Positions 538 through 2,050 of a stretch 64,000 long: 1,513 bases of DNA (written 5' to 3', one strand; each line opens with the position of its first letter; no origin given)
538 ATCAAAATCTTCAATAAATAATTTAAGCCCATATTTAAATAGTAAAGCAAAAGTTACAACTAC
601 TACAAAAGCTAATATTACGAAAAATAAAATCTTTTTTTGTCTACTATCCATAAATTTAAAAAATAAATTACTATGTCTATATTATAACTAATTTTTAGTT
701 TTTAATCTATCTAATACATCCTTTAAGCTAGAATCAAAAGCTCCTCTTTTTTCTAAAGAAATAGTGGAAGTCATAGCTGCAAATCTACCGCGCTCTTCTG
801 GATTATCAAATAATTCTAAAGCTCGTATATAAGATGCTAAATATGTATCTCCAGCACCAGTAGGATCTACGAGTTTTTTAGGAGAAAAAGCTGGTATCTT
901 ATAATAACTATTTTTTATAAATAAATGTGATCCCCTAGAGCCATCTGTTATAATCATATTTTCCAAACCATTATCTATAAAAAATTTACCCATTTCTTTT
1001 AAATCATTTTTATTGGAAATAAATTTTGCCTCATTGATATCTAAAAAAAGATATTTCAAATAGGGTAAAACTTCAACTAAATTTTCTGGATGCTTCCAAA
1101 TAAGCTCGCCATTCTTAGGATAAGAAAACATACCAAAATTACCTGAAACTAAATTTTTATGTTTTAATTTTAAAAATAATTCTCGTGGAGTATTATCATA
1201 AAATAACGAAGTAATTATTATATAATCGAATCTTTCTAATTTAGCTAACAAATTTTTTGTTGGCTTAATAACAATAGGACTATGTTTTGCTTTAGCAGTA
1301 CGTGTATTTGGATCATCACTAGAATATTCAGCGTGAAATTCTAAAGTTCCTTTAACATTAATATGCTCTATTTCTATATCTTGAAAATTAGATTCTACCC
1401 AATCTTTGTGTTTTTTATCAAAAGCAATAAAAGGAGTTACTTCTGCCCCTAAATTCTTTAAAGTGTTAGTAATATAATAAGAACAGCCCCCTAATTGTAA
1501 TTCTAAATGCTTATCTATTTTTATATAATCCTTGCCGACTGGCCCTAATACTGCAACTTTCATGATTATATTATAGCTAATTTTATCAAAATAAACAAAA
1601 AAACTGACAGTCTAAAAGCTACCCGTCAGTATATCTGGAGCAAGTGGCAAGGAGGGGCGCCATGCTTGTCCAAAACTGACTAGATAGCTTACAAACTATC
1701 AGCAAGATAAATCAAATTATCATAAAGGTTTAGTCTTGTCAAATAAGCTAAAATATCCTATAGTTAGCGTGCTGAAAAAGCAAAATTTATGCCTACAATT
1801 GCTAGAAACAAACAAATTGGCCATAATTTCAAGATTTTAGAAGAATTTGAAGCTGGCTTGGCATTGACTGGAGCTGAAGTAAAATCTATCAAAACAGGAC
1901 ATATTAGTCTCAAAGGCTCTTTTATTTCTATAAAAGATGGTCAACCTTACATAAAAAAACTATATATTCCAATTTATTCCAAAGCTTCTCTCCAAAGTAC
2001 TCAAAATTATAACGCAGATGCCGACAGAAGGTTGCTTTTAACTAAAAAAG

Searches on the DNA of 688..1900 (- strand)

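Call 4: search_rna_families(source=window, start=1450, end=1900, threshold=evalue, max_evalue=10, show_alignments=3)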
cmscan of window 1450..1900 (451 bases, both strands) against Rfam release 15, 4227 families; matches with E-value up to 10: 2.
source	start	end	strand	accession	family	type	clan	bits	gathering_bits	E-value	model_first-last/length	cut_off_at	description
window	1695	1764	-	RF00086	SNORD27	Gene; snRNA; snoRNA; CD-box;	-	19.2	52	1.4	1-71/71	no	Small nucleolar RNA SNORD27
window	1838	1879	-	RF02202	UCA1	Gene; lncRNA;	-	12.7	80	1.4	36-75/75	no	Urothelial cancer associated 1 conserved region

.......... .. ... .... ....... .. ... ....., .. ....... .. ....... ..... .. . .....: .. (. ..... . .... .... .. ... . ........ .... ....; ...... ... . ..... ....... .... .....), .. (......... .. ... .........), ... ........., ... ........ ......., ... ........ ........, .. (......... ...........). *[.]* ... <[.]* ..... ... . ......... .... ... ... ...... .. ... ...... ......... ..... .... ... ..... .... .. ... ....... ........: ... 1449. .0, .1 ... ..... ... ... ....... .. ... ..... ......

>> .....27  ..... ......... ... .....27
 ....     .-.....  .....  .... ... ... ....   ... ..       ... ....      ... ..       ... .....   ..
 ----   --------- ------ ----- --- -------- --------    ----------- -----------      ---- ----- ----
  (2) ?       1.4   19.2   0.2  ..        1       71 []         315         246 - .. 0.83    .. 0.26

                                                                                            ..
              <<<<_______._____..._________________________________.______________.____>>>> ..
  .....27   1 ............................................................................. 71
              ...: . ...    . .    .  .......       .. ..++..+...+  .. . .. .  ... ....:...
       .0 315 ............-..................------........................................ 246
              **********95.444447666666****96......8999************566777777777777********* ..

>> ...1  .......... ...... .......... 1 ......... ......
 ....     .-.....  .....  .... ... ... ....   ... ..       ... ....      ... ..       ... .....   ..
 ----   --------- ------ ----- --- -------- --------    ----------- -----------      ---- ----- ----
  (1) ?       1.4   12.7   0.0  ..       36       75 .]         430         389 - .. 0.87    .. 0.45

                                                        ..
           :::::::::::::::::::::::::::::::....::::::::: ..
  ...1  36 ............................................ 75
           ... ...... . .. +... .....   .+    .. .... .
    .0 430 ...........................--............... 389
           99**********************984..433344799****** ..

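Call 34: build_rna_model(alignment_id=A3)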
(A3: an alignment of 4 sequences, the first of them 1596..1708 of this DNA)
Model R1 built from alignment A3 (4 sequences, 156 columns); structure: RNAalifold consensus.
model positions 150; base pairs 36; branch points 1; effective number of sequences 1.8; information 0.59 bits per position. Calibrated on 0.2 Mb of random sequence (short: E-values are rough).
structure used (alignment columns):
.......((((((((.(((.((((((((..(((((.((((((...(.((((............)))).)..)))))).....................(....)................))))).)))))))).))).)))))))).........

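Call 35: search_with_rna_model(model_id=R1, sources=[window, L001, L002, L004, L005, L006, L008, L009, L010, L011, L012, L013, L014, L015, L016, L017, L018, L019, L020, L021, L022, L023, L024, L025, L026, L027, L028, L029, L030, L031, L032, L033, L034, L035, L036, L037, L038, L039, L040, L041, L042, L043, L044, L045, L046, L047, L048, L049, L050, L051, L052, L053, L054, L055, L056, L057, L058, L059, L060, L061, L062, L063, L064, L065, L066, L067, L068, L069, L070, L071, L072, L073, L074, L075, L076, L077, L078, L079, L080, L081, L082, L083, L084, L085, L086, L087], max_evalue=10, show_alignments=0)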
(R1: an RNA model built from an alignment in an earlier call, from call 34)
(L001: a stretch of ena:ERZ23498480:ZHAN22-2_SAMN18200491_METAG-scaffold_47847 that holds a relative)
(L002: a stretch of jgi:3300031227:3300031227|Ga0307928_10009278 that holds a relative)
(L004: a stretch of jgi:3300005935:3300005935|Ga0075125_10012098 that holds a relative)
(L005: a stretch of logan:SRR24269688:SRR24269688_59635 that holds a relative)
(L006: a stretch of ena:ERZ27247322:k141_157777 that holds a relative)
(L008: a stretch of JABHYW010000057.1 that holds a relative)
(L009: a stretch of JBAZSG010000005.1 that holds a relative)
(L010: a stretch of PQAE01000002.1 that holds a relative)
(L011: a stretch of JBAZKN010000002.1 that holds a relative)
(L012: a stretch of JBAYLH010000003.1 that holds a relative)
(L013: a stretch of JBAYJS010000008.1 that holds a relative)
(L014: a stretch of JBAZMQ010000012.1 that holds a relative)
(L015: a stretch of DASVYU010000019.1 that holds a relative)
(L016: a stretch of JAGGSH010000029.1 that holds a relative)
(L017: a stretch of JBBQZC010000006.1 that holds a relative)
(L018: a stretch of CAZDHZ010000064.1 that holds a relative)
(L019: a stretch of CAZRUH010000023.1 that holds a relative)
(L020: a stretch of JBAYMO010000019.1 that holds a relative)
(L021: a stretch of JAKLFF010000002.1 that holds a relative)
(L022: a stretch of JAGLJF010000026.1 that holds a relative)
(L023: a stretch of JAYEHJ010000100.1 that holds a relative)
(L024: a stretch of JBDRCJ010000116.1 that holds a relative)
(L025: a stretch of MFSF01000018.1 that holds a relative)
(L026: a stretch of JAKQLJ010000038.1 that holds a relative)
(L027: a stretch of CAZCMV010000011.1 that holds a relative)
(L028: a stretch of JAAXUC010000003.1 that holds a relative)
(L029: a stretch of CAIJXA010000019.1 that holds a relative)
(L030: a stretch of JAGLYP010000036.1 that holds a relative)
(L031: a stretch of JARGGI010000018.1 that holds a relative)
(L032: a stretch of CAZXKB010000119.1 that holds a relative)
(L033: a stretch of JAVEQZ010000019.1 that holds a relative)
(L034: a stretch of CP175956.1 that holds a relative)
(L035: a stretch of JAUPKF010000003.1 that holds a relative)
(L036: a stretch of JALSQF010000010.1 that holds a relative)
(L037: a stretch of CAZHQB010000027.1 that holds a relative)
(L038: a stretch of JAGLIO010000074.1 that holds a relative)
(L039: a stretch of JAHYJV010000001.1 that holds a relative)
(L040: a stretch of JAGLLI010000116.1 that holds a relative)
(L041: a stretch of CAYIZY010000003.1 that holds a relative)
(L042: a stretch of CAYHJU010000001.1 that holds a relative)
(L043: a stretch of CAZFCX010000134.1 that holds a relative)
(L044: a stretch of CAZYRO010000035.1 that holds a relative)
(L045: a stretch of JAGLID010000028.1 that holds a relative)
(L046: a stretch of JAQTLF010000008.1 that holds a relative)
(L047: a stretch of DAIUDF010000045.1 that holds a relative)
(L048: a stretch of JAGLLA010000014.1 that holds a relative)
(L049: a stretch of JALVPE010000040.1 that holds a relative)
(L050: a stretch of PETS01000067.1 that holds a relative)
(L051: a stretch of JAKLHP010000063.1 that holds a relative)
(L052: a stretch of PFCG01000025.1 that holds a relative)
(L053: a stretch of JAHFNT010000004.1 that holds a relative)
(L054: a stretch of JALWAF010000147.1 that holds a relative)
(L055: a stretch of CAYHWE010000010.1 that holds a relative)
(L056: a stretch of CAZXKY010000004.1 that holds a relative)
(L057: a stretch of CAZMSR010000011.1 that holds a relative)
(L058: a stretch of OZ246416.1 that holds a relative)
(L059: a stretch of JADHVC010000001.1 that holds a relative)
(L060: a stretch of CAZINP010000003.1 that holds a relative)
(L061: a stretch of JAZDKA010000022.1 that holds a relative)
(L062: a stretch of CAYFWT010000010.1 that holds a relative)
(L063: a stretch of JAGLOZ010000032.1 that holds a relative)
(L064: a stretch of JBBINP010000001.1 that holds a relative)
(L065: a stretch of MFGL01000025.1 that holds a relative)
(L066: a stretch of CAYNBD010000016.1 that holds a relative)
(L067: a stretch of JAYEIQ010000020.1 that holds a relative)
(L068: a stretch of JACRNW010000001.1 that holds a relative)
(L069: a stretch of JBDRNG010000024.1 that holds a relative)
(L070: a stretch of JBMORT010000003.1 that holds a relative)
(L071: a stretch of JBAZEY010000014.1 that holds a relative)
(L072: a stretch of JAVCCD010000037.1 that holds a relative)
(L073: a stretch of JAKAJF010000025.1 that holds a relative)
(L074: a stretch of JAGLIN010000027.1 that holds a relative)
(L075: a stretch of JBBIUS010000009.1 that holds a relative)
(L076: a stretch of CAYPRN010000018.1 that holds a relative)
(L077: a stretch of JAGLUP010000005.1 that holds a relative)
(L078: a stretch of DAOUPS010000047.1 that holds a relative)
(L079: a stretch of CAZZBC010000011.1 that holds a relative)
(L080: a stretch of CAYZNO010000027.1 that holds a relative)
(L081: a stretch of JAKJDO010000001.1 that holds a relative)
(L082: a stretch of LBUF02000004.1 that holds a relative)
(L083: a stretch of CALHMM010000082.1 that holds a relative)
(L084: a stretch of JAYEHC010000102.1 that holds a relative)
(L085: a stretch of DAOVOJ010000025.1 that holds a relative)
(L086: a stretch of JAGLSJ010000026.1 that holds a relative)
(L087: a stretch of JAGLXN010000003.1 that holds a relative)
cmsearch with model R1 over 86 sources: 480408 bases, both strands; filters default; matches with E-value up to 10: 15.
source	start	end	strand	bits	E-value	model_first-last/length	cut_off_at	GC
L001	91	241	+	154.5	3.4e-31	1-150/150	no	0.34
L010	1741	1888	-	134.5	9.2e-27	1-150/150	no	0.47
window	1596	1708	-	112.9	5.4e-22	1-150/150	no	0.44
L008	2309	2420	-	112.6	6.4e-22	1-150/150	no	0.42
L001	93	239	-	31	0.00077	1-150/150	no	0.33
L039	5051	5180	+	19.3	0.3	1-150/150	no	0.35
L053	4134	4203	-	15.5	2.1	1-150/150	no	0.31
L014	4718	4778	-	14.2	4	1-150/150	no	0.38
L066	3794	3886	+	14.2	4.1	1-150/150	no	0.27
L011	2304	2367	-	13.9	4.7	1-150/150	no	0.33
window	1598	1710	+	13.8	4.8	1-150/150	no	0.43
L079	3024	3087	-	13.3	6.2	1-150/150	no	0.25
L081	2392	2427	-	13.3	6.3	1-150/150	no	0.19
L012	563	597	+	13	7.3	1-150/150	no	0.46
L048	385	440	+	12.5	9.7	1-150/150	no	0.18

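Call 40: search_with_rna_model(model_id=R1, sources=[window, L001, L008, L010, L039, L089, L090, L091, L092, L093, L094, L095, L096], max_evalue=1, make_alignment=true)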
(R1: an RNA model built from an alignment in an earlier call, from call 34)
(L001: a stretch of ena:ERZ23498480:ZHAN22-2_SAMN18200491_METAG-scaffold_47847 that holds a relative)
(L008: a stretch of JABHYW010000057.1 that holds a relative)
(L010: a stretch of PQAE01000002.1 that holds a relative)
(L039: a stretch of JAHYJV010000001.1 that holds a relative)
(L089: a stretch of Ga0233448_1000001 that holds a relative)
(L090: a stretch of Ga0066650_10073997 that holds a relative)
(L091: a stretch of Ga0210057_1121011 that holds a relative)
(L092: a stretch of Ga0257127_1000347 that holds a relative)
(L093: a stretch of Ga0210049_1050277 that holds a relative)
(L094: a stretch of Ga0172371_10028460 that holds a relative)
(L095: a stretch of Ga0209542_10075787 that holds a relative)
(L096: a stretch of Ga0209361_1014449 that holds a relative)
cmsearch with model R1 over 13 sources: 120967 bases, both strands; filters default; matches with E-value up to 1: 12.
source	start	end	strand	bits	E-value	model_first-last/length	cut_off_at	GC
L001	91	241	+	154.5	8.6e-32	1-150/150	no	0.34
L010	1741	1888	-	134.5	2.3e-27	1-150/150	no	0.47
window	1596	1708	-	112.9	1.4e-22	1-150/150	no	0.44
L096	64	176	+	112.9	1.4e-22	1-150/150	no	0.44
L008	2309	2420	-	112.6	1.6e-22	1-150/150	no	0.42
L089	4429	4540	+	112.6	1.6e-22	1-150/150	no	0.42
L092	3643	3754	+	112.6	1.6e-22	1-150/150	no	0.42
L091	990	1102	-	97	4.7e-19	1-150/150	no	0.42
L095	1137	1283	-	88.4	3.7e-17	1-150/150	no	0.43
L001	93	239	-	31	0.00019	1-150/150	no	0.33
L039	5051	5180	+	19.3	0.076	1-150/150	no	0.35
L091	992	1104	+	16.3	0.34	1-150/150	no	0.42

Alignment A4: 12 matches aligned to the model, 197 columns, each read 5' to 3' on its own strand. Consensus structure (alignment columns), stored with it:
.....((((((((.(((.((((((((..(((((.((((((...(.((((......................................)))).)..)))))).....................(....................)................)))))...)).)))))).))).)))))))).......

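Call 49: search_rna_families(sources=[L090, L091, L095, L001, L094], threshold=evalue, max_evalue=1)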
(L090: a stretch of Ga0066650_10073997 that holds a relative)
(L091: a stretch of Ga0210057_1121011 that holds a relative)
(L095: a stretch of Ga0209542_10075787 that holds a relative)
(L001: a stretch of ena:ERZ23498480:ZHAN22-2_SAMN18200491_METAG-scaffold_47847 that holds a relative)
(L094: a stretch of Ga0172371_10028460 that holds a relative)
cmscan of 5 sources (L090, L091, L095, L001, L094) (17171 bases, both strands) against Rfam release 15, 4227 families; matches with E-value up to 1: 7.
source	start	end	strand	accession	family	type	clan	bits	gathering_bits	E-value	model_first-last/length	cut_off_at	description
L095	2496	2881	+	RF00023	tmRNA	Gene;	CL00001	124.4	47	9.4e-49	1-374/374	no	transfer-messenger RNA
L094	5505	5639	-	RF01859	Phe_leader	Cis-reg; leader;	-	40.4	55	0.00079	1-125/125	no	Phenylalanine leader peptide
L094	5506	5563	-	RF02891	AgrB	Gene; antisense;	-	27.9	40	0.41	1-84/84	no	ArsR-gov region gene B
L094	5495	5549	+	RF03609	mir-5470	Gene; miRNA;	-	25.8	98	0.17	9-73/81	no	mir-5470 microRNA precursor family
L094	5481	5555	+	RF03718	mir-2804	Gene; miRNA;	-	24.2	86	0.83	1-78/78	no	mir-2804 microRNA precursor family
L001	514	591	-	RF01170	snoU61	Gene; snRNA; snoRNA; CD-box;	CL00067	22.1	55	0.78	1-84/84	no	Small nucleolar RNA U61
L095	1654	1717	-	RF01136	sR28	Gene; snRNA; snoRNA; CD-box;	-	18.3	39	0.54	1-55/55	no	Small nucleolar RNA sR28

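Call 58: search_with_rna_model(model_id=R1, sources=[L090, L093, L094, L039], filters=off, max_evalue=10, show_alignments=4)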
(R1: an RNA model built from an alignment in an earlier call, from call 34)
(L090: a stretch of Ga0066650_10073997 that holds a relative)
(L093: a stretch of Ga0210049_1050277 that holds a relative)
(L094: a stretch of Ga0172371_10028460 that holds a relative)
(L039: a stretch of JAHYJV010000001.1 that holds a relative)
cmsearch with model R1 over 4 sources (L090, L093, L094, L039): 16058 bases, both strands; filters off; matches with E-value up to 10: 50.
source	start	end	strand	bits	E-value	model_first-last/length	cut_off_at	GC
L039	5051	5180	+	19.2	0.01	1-150/150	no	0.35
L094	5490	5556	+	17.1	0.03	1-150/150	no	0.37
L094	5496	5550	-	14.4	0.12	1-150/150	no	0.38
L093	937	1057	+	14.1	0.14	1-150/150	no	0.29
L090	1685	1740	+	13.7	0.17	1-150/150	no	0.2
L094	5720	5856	+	12.5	0.32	1-150/150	no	0.36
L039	4857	4892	+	12.1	0.38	1-150/150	no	0.19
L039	4855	4890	-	11.6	0.49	1-150/150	no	0.19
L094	1002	1077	+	11.5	0.53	1-150/150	no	0.36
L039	576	621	-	11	0.69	1-150/150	no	0.35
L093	1332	1417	+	10.3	0.95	1-150/150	no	0.44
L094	1609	1662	-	10.1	1.1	1-150/150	no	0.46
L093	1109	1148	-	9.8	1.3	1-150/150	no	0.25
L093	1329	1423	-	9.5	1.5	1-150/150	no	0.44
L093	854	933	+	9.2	1.7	1-150/150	no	0.26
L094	4747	4788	-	9.2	1.7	1-150/150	no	0.26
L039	2956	2997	+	9.1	1.8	1-150/150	no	0.19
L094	802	863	+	9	1.9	1-150/150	no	0.42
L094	2854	2883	+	8.9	2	1-150/150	no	0.53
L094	2758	2809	-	8.8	2.1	1-150/150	no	0.31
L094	4058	4096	-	8.2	2.8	1-150/150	no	0.44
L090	200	285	+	8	3.1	1-150/150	no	0.43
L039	4973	5042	-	7.7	3.6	1-150/150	no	0.36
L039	2869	2904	-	7.6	3.8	1-150/150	no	0.28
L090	1114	1140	-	7.4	4.4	1-150/150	no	0.44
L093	2246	2272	-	7.4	4.4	1-150/150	no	0.44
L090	403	503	+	6.9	5.4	1-150/150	no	0.42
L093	1535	1635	+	6.9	5.4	1-150/150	no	0.42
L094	3678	3723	-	6.7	6.1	1-150/150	no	0.37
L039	112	187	-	6.7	6.2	1-150/150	no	0.24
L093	316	340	+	6.6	6.4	1-150/150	no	0.16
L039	3075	3100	+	6.5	6.6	75-100/150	no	0.31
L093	1459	1496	+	6.5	6.7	1-150/150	no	0.29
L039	1079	1122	-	6.5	6.8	1-150/150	no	0.45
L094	3542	3578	+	6.5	6.9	1-150/150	no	0.3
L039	1631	1678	+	6.4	7.1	1-150/150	no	0.27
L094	1080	1221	-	6.3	7.5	1-150/150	no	0.37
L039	4423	4462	-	6.3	7.6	1-150/150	no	0.3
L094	6202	6219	-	6.3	7.7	1-150/150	no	0.17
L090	666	732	-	6.2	7.7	1-150/150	no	0.36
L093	1798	1864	-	6.2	7.7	1-150/150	no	0.36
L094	5651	5684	+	6.2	7.8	1-150/150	no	0.12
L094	5436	5468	-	6.1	8.1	1-150/150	no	0.24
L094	5575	5586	-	6.1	8.4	49-60/150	no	0.58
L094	2469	2517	+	6.1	8.5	1-150/150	no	0.43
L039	3390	3432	-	6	8.7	1-150/150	no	0.23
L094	3635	3672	-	6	8.9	1-150/150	no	0.32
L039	4270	4346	-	5.8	9.4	1-150/150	no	0.29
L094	4331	4363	-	5.7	9.9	1-150/150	no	0.33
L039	2773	2816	-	5.7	10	1-150/150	no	0.34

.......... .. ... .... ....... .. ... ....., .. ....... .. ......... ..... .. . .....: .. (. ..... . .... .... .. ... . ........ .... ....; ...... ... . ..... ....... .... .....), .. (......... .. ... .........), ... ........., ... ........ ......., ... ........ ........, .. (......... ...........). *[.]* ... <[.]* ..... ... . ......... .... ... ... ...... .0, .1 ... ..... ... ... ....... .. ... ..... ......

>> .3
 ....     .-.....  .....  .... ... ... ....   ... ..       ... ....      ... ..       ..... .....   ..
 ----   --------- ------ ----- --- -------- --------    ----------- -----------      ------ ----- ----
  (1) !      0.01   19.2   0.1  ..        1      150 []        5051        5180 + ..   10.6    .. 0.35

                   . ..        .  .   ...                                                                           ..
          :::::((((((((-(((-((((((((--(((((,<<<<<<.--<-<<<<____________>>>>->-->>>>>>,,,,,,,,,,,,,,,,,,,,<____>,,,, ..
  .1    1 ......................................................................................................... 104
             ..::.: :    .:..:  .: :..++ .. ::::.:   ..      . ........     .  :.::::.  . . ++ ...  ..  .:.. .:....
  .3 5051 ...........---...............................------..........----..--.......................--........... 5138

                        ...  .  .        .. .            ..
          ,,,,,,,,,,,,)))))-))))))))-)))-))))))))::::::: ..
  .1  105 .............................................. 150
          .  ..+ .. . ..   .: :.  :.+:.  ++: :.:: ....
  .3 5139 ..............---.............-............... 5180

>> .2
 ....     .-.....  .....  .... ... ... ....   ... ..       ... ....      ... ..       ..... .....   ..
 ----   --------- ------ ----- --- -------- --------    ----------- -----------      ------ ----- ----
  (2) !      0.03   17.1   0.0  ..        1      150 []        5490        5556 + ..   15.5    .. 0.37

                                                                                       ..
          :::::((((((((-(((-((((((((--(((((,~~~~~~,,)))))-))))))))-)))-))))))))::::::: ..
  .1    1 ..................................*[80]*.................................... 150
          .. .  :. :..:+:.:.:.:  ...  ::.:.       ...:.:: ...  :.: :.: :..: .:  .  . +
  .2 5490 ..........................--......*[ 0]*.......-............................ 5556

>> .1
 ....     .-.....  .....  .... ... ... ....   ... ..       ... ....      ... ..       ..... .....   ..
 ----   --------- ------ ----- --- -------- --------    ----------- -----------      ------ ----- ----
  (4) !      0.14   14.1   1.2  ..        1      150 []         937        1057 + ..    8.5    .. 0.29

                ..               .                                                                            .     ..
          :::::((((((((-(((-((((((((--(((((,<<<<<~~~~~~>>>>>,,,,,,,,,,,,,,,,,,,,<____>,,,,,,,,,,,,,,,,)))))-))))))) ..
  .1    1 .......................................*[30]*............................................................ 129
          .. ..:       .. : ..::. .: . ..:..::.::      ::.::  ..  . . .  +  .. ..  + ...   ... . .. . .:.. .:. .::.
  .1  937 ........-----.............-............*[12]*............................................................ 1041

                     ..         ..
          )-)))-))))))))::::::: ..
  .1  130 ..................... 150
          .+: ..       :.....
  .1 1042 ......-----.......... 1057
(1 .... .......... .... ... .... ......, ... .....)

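Call 89: search_dna_similar(query=window:1590-1745:-, collection=phages, mode=distant, max_evalue=0.01)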
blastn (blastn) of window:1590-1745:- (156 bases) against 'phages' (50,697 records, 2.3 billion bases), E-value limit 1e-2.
No match.
